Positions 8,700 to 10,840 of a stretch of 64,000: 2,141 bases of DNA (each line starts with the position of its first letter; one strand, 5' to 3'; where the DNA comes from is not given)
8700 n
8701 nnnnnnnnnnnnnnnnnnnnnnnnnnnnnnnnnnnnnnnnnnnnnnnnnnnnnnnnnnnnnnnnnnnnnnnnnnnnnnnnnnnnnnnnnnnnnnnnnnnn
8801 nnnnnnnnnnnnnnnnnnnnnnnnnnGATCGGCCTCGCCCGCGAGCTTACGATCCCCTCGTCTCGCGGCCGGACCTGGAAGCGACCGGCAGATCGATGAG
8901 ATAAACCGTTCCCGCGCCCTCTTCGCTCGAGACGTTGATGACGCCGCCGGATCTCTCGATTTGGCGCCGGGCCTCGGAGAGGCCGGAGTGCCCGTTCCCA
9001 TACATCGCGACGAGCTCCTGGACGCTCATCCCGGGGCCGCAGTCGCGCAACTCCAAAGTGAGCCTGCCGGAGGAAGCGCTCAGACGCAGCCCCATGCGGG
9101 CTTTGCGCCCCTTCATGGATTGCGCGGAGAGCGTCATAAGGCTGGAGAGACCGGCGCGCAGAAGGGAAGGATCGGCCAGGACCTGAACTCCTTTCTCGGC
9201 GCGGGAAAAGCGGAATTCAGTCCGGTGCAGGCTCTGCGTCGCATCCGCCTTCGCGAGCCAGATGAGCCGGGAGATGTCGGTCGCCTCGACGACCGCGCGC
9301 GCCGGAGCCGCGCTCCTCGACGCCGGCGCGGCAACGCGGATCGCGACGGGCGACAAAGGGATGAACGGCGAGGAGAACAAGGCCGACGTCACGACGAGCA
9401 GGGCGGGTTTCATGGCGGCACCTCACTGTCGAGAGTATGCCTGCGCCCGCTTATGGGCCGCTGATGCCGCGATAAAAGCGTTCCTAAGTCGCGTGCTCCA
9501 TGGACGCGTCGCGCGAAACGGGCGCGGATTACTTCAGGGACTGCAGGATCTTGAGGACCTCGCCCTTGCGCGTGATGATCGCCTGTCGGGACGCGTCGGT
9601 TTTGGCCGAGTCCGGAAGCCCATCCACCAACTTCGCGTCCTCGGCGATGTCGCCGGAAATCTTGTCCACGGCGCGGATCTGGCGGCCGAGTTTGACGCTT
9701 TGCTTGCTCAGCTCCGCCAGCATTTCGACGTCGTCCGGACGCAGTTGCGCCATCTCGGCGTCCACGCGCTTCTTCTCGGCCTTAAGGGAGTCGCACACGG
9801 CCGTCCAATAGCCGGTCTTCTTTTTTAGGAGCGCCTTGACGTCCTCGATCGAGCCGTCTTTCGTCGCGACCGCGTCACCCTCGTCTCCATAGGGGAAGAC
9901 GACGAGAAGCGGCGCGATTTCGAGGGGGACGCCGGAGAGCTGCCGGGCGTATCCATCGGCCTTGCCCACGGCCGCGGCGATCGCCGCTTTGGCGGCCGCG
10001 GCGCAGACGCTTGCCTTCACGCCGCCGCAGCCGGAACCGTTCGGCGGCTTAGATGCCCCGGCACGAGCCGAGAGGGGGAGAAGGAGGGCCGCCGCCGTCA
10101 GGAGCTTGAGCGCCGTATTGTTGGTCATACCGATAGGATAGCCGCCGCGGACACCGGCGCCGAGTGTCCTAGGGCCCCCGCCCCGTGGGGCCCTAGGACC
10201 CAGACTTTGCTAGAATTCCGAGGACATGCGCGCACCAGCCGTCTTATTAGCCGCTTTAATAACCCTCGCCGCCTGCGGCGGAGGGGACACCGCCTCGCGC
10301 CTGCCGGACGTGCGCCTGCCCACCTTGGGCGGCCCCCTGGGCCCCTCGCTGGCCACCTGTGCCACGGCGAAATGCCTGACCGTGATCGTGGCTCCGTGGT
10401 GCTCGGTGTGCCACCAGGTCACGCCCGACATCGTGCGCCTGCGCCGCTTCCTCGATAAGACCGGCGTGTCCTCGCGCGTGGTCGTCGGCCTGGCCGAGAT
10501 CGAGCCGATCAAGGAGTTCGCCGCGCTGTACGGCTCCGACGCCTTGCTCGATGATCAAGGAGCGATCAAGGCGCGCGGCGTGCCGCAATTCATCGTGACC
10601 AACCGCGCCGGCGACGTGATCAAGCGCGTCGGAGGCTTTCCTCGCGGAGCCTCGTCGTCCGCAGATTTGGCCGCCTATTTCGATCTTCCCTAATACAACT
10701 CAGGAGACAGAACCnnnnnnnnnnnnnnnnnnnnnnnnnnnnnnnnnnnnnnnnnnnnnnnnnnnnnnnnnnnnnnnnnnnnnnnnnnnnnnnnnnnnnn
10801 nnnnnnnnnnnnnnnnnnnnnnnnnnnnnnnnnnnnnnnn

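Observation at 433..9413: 9-kb operon with 4 kinase-type proteins and 9 receiver domains but no output or Hpt domain, ending in an SBP-like protein and a TonB-dependent receptor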

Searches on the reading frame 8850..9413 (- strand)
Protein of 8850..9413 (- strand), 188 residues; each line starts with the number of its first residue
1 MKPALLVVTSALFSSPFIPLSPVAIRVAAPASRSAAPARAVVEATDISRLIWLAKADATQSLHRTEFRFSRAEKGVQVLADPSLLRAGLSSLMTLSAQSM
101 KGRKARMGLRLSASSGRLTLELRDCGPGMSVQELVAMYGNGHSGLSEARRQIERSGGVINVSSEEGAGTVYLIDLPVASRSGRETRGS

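Call 4: search_protein_families(library=pfam, proteins=[window:8850-9413:-], max_evalue=0.01)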
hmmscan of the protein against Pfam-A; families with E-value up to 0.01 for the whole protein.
window:8850-9413:- (188 aa): 1 family
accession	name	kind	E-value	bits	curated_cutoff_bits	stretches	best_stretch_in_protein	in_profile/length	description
PF02518.31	HATPase_c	-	1.2e-07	32.6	26.4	1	81-178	2-110/111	Histidine kinase-, DNA gyrase B-, and HSP90-like ATPase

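Call 6: search_protein_families(library=ncbifam, proteins=[window:8850-9413:-], max_evalue=0.01)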
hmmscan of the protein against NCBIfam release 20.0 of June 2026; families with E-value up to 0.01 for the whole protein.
window:8850-9413:- (188 aa): 12 families
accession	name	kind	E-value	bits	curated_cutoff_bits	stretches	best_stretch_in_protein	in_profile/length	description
NF007688.0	PRK10364.1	equivalog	8.5e-09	34.7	479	1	40-180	305-454/460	two-component system sensor histidine kinase ZraS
NF008298.1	PRK11086.1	subfamily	3.5e-07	29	520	1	104-179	444-527/529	DcuS/MalK family sensor histidine kinase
NF010411.0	PRK13837.1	equivalog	9e-06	24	647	1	139-181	638-679/828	two-component system VirA-like sensor kinase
NF008468.0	PRK11360.1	equivalog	1.9e-05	23.2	646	1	37-181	457-612/616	two-component system sensor histidine kinase AtoS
TIGR02916.1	PEP_his_kin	equivalog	3.2e-05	22.7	300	1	44-176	542-679/679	XrtA/PEP-CTERM system histidine kinase PrsK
NF052574.1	HisKinEspCMyxo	equivalog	0.0017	16.6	1200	1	112-180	562-640/785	serine histidine kinase EspC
NF047322.1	HK_morpho_MacS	equivalog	0.0027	17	300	1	113-173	303-364/367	MacS family sensor histidine kinase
NF052443.1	SensHisKinMctS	equivalog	0.0032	15.9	700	1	103-180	376-451/457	two-component system sensor histidine kinase MctS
NF038348.1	T2SS_HK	subfamily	0.0038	15.7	450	1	91-177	478-573/574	histidine kinase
NF047874.1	MASE3_PAS_HK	subfamily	0.0041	15.9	560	1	144-180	592-628/655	MASE3 domain-containing sensor histidine kinase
TIGR02966.1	phoR_proteo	equivalog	0.0076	15.3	334.2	0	44-135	188-279/333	phosphate regulon sensor histidine kinase PhoR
NF041832.1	near_NosP_CTERM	subfamily_domain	0.008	15.3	400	0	42-180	78-228/370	NahK/ErcS family hybrid sensor histidine kinase/response regulator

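Call 37: search_protein_representatives(protein=window:8850-9413:-)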
Query: 188 residues. Proteins with E-value up to 0.001 (for the whole library): 369; up to 1e-10: 5; up to 1e-30: 3. The best 150 are listed.
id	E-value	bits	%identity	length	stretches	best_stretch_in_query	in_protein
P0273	9.1e-72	256.7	71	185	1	1-188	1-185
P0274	2.3e-35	138.4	48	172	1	1-176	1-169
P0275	3.7e-35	137.7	47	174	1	1-178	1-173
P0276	3.3e-20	89.1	40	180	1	32-184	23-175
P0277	1.7e-11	60.7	35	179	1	19-183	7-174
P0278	1.5e-09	54.4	36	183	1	32-183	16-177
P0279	5.9e-09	52.5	39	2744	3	102-182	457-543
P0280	1.2e-08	51.5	32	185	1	50-183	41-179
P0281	6.6e-08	49.1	30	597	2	97-183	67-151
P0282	7.2e-08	49.0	32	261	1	65-178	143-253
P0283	7.9e-08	48.8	39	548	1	58-178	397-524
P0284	2.2e-07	47.4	33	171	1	34-180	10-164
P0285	2.6e-07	47.2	35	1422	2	78-182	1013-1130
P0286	2.7e-07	47.1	31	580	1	69-186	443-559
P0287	3.1e-07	46.9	39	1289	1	77-185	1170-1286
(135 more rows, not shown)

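Call 41: find_encoding_contigs(protein=window:8850-9413:-, flank=10000, max_places=4)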
Protein window:8850-9413:- (188 aa): 1 contig read that carries it; 1 place shown.
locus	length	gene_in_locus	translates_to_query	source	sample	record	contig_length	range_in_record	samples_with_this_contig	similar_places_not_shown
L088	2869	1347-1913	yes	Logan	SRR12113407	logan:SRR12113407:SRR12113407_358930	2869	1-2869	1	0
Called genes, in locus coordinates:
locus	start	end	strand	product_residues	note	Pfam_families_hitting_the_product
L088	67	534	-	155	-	-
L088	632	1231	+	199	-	-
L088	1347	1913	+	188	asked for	PF02518:HATPase_c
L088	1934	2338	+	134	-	PF00072:Response_reg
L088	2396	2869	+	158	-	?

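Call 42: find_encoding_contigs(protein=P0273, flank=10000, max_places=3)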
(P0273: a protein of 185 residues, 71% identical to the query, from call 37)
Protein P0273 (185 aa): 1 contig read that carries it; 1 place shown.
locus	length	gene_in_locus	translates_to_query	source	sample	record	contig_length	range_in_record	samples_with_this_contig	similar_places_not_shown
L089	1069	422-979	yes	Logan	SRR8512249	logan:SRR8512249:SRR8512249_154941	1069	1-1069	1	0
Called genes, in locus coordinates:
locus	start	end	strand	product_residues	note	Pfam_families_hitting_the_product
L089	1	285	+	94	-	?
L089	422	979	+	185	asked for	PF02518:HATPase_c (weak)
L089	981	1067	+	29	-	?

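Call 45: find_encoding_contigs(protein=P0276, flank=8000, max_places=3)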
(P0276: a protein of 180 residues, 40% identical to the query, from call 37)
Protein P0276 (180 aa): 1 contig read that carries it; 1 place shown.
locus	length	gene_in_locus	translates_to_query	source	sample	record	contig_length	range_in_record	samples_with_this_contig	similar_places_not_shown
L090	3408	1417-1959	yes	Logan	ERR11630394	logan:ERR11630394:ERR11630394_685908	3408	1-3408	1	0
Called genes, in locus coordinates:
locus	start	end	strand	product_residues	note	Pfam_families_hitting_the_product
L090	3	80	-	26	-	?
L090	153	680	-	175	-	PF03641:Lysine_decarbox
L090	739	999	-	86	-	PF05016:ParE_toxin, PF06769:YoeB_toxin (weak), PF15781:ParE-like_toxin (weak)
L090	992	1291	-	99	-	PF02604:PhdYeFM_antitox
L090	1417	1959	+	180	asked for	PF02518:HATPase_c (weak)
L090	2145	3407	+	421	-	?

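Call 47: search_protein_families(library=pfam, proteins=[L090:2145-3407:+], max_evalue=0.001)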
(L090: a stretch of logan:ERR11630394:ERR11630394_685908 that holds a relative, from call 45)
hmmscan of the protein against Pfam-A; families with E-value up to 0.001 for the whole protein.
L090:2145-3407:+ (421 aa): 3 families
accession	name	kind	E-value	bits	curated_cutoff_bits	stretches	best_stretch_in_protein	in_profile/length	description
PF07662.18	Nucleos_tra2_C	-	2.6e-72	243.4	32.3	1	207-417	2-213/213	Na+ dependent nucleoside transporter C-terminus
PF01773.25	Nucleos_tra2_N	-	1.1e-26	93.5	27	1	10-83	1-74/74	Na+ dependent nucleoside transporter N-terminus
PF07670.19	Gate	-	5.1e-13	49.8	29.6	1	98-196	1-101/104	Nucleoside recognition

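Call 75: search_protein_families(library=pfam, proteins=[window:8850-9413:-], max_evalue=10)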
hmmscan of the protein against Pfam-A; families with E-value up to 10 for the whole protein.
window:8850-9413:- (188 aa): 1 family
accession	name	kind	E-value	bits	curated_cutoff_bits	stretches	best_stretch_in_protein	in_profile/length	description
PF02518.31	HATPase_c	-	1.2e-07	32.6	26.4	1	81-178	2-110/111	Histidine kinase-, DNA gyrase B-, and HSP90-like ATPase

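Call 79: predict_structure(alignment_id=A1)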
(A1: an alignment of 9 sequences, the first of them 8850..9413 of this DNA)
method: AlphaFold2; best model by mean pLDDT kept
length: 188 residues; sequences in the alignment: 9
mean_pLDDT: 79.5   pTM: 0.69
mean pLDDT of the five models: 79.5, 78.6, 78.2, 77.8, 77.2
residues with pLDDT >= 90: 99; 70-90: 36; 50-70: 18; < 50: 35
segments of 3 or more residues with pLDDT < 50: 4-15, 33-36, 38-40, 181-188
pLDDT, mean of each block of 10 residues (from residue 1): 47 48 51 49 78 96 93 82 96 95 91 88 93 89 92 95 93 86 42
secondary structure, 60 per line:
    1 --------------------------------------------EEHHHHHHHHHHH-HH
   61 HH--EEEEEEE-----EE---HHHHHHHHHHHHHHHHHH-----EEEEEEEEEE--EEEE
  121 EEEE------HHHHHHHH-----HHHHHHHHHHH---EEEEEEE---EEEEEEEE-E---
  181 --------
elements in order: H47-57 H59-62 E65-71 H82-99 E105-114 E117-124 H131-138 H144-154 E158-164 E168-175

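Call 82: fold_search(model_id=the predicted structure, library=pdb)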
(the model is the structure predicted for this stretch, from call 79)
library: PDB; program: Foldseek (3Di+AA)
matches with E <= 10: 1038; with E <= 0.001: 347
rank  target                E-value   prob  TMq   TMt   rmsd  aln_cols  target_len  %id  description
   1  5uht_A                3.0e-11  1.00  0.61  0.50   3.1       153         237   21  Structure of the Thermotoga maritima HK853-BeF3-RR468 complex at pH 5.0 (released 2017-12-27)
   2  9jfj_A                3.4e-11  1.00  0.63  0.52   2.4       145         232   24  Crystal structure of the cytoplasmic domain of ZraS in ADP-bound form (released 2025-03-26)
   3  9jfj_C                8.4e-11  1.00  0.63  0.52   2.5       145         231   24  Crystal structure of the cytoplasmic domain of ZraS in ADP-bound form (released 2025-03-26)
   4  6rgz_A                1.2e-10  1.00  0.63  0.51   2.6       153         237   20  Revisiting pH-gated conformational switch. Complex HK853-RR468 pH 6.5 (released 2020-02-19)
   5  5idm_A                1.5e-10  1.00  0.64  0.67   3.6       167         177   18  Bifunctional histidine kinase CckA (domain, CA) in complex with c-di-GMP and AMPPNP/Mg2+ (released 2016-10-05)
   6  6rh0_A                1.6e-10  1.00  0.62  0.51   2.7       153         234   20  Revisiting pH-gated conformational switch. Complex HK853-RR468 pH 5.5 (released 2020-02-19)
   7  6azr_A                1.6e-10  1.00  0.62  0.51   2.7       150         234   19  Crystal structure of the T264A HK853cp-BeF3-RR468 complex (released 2017-12-27)
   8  9jfj_D                2.3e-10  1.00  0.63  0.51   2.5       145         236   24  Crystal structure of the cytoplasmic domain of ZraS in ADP-bound form (released 2025-03-26)
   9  9jfj_B                2.5e-10  1.00  0.62  0.51   3.2       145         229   25  Crystal structure of the cytoplasmic domain of ZraS in ADP-bound form (released 2025-03-26)
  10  6rgy_B                2.8e-10  1.00  0.60  0.49   3.7       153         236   20  Revisiting pH-gated conformational switch. Complex HK853-RR468 pH 7.5 (released 2020-02-19)
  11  4q20_B                3.0e-10  1.00  0.60  0.51   3.2       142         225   22  Crystal structure of a C-terminal part of tyrosine kinase (DivL) from Caulobacter crescentus CB15 at 2.50 A resolution (released 2014-04-23)
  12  5idm_B                3.2e-10  1.00  0.64  0.68   3.6       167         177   18  Bifunctional histidine kinase CckA (domain, CA) in complex with c-di-GMP and AMPPNP/Mg2+ (released 2016-10-05)
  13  6rh0_B                3.6e-10  1.00  0.62  0.50   2.8       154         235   19  Revisiting pH-gated conformational switch. Complex HK853-RR468 pH 5.5 (released 2020-02-19)
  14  2c2a                  3.8e-10  1.00  0.61  0.49   3.3       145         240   19  Structure of the entire cytoplasmic portion of a sensor histidine kinase protein (released 2005-11-21)
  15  3d36_B                3.8e-10  1.00  0.61  0.53   4.0       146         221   22  How to Switch Off a Histidine Kinase: Crystal Structure of Geobacillus stearothermophilus KinB with the Inhibitor Sda (released 2009-01-13)
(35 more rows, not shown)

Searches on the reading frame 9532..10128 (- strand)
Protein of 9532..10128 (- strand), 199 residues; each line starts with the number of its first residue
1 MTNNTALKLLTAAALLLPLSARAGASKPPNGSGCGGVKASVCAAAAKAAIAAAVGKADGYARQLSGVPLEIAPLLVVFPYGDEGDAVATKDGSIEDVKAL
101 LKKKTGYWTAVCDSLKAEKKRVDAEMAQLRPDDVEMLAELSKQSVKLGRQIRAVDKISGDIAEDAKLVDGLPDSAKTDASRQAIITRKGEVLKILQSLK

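Call 47: search_protein_families(library=pfam, proteins=[window:9532-10128:-], max_evalue=0.001)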
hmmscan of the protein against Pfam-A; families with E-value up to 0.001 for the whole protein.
window:9532-10128:- (199 aa): 0 families

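Call 75: search_protein_families(library=pfam, proteins=[window:9532-10128:-], max_evalue=10)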
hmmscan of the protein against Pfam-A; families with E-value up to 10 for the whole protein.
window:9532-10128:- (199 aa): 2 families
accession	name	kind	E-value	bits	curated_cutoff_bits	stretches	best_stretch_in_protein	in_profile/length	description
PF18563.6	TubC_N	-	0.024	15.2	26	1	172-196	27-51/52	TubC N-terminal docking domain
PF11068.13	YlqD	-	0.08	13.7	27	1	110-152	20-59/131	YlqD protein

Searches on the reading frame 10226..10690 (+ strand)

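Call 47: search_protein_families(library=pfam, proteins=[window:10226-10690:+], max_evalue=0.001)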
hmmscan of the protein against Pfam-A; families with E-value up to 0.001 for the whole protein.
window:10226-10690:+ (155 aa): 1 family
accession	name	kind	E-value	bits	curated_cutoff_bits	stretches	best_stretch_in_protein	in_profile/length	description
PF08534.16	Redoxin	-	0.0005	20.3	26.6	0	24-103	4-85/148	Redoxin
